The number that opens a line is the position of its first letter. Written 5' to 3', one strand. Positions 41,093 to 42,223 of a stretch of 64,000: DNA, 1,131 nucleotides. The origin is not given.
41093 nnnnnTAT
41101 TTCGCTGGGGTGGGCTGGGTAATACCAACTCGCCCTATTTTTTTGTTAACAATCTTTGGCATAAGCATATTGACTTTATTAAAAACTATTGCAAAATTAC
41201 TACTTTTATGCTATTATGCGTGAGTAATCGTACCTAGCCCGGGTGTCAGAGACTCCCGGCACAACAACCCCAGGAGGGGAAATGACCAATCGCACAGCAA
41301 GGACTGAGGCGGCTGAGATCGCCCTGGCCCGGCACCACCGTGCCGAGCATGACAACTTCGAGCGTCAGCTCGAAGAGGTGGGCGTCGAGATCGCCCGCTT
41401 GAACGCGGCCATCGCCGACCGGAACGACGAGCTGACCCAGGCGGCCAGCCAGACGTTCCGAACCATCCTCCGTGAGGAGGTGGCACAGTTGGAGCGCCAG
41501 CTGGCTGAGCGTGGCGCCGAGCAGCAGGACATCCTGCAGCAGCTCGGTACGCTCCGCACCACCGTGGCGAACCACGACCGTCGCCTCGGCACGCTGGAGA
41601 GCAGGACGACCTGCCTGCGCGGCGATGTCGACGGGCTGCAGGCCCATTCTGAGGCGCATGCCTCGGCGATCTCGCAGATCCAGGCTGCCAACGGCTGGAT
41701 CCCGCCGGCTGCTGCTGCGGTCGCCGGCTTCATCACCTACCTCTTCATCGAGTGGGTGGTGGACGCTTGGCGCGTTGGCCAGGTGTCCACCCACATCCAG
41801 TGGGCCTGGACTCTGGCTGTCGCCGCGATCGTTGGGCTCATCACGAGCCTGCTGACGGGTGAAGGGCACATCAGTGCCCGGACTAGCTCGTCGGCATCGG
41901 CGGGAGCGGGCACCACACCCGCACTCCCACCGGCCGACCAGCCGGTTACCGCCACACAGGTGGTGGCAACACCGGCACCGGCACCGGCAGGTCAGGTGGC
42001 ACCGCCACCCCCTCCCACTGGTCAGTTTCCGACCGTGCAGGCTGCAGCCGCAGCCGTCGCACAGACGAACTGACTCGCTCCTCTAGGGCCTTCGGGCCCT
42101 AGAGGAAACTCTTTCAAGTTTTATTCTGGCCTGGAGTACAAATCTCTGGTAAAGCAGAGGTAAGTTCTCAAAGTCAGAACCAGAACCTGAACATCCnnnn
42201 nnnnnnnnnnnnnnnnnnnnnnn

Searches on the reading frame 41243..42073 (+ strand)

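Call 3: search_protein_families(library=pfam, proteins=[window:41243-42073:+], max_evalue=1)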
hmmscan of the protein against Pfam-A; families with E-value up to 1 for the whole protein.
window:41243-42073:+ (276 aa): 19 families
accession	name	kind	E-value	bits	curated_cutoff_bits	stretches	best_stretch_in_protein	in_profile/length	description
PF25764.1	KIF21A_4th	-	3.5e-05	24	33.1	1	33-148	13-132/183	KIF21A-like domain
PF23991.1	DUF7310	-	0.00033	21.5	40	1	81-138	6-69/83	Coiled-coil region of unknown function (DUF7310)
PF16331.10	TolA_bind_tri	-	0.01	16.3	30.1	1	77-140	3-73/76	TolA binding protein trimerisation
PF06419.17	COG6_N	-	0.014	16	27.4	1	35-99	34-95/114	Conserved oligomeric complex COG6, N-terminal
PF19551.4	DUF6074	-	0.016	15.9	27.2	1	62-110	22-70/83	Family of unknown function (DUF6074)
PF06810.17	Phage_scaffold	-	0.024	15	35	0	27-95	19-87/170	Phage capsid assembly scaffolding protein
PF02274.22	ADI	-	0.032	13.7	22.8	1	32-86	14-68/377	Arginine deiminase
PF04282.18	DUF438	-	0.047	14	25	1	61-98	14-51/67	Family of unknown function (DUF438)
PF07989.16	Cnn_1N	-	0.06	14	28.5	0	79-119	22-63/74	Centrosomin N-terminal motif 1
PF10473.14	CENP-F_leu_zip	-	0.065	13.7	34.5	1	73-134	19-80/140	Leucine-rich repeats of kinetochore protein Cenp-F/LEK1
PF07875.18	Coat_F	-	0.08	13.6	25.7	1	117-155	24-62/63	Coat F domain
PF10118.14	Metal_hydrol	-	0.091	12.9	33.2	1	31-73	71-113/247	Predicted metal-dependent hydrolase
PF25392.1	MS_channel_TM1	-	0.11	13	27.1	1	149-182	44-77/79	Mechanosensitive ion channel, transmembrane helix 1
PF25481.1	Nucleoprot-TPR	-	0.18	12.3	27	0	78-110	47-79/80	Nucleoprotein TPR-like domain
PF05791.16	Bacillus_HBL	-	0.19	12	29.1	1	26-147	52-175/177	Bacillus haemolytic enterotoxin (HBL)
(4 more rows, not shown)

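Call 4: search_protein_families(library=ncbifam, proteins=[window:41243-42073:+], max_evalue=1)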
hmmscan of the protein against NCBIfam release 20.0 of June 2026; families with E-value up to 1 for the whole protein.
window:41243-42073:+ (276 aa): 19 families
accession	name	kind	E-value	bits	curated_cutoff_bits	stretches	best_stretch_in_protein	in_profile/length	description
TIGR02169.1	SMC_prok_A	equivalog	0.00017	19.4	729.4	1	30-148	788-911/1165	chromosome segregation protein SMC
TIGR02168.1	SMC_prok_B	equivalog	0.00066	17.5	567.35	1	32-144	363-473/1181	chromosome segregation protein SMC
NF052320.1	Cbp1_fam_LP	subfamily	0.011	15.3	90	1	35-145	82-183/286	Cbp1 family collagen-binding glycoprotein adhesin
TIGR01843.1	type_I_hlyD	subfamily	0.016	14.2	208.65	1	32-127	79-178/422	HlyD family type I secretion periplasmic adaptor subunit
TIGR02680.1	TIGR02680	hypoth_equivalog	0.02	12.6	462.85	1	15-118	881-978/1356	TIGR02680 family protein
TIGR02481.1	hemeryth_dom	domain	0.028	14.5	51.75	0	23-61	64-100/126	hemerythrin domain-containing protein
NF045487.1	ASRP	equivalog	0.029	13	300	1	32-123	346-439/593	archaea-specific SMC-related protein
TIGR04523.1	Mplasa_alph_rch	subfamily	0.071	11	270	1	38-127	128-631/745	helix-rich protein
NF035935.1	ESAT6_3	subfamily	0.075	13.2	100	1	47-121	18-89/98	pore-forming ESAT-6 family protein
NF002572.0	PRK02224.1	equivalog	0.089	11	1087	1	28-145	231-346/888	DNA double-strand break repair ATPase Rad50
NF038025.1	dapto_LiaX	exception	0.12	11.1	350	1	26-127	64-162/512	daptomycin-sensing surface protein LiaX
NF053563.1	Rkd4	equivalog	0.16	10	860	1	49-128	303-379/747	arcadin-4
NF008438.0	PRK11281.1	equivalog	0.17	9.5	991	1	27-111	73-154/1113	mechanosensitive channel MscK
NF008464.0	PRK11352.1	equivalog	0.2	12.1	133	1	76-109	18-50/91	formaldehyde-responsive transcriptional repressor FrmR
TIGR03794.1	NHLM_micro_HlyD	equivalog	0.21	10.5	156.2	1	16-146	139-260/421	NHLP bacteriocin system secretion protein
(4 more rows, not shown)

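Call 25: search_protein_families(library=phrogs, proteins=[window:41243-42073:+], max_evalue=0.1)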
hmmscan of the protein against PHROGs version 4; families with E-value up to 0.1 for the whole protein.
window:41243-42073:+ (276 aa): 4 families
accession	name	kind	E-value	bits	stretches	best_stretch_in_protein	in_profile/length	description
phrog_1193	-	other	0.0039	18.1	0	95-203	9-69/76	hemolysin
phrog_5105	-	unknown function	0.044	14.9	1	43-129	35-126/159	-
phrog_15411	-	unknown function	0.053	13.9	1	33-122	180-271/333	-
phrog_95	-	integration and excision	0.092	12.3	0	30-96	451-514/651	integrase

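Call 82: search_protein_families(library=padloc, proteins=[window:41243-42073:+], max_evalue=0.01)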
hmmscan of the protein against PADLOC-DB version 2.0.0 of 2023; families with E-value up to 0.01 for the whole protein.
window:41243-42073:+ (276 aa): 3 families
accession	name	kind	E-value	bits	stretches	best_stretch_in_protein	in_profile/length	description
PDLC00025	DruG2|DruG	-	5.2e-05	20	1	14-144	302-432/704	Unknown function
PDLC03863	LmuB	-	0.00047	17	1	9-133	166-285/610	-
PDLC02750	PbeC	-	0.0075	12.9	1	14-121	354-456/629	PbeC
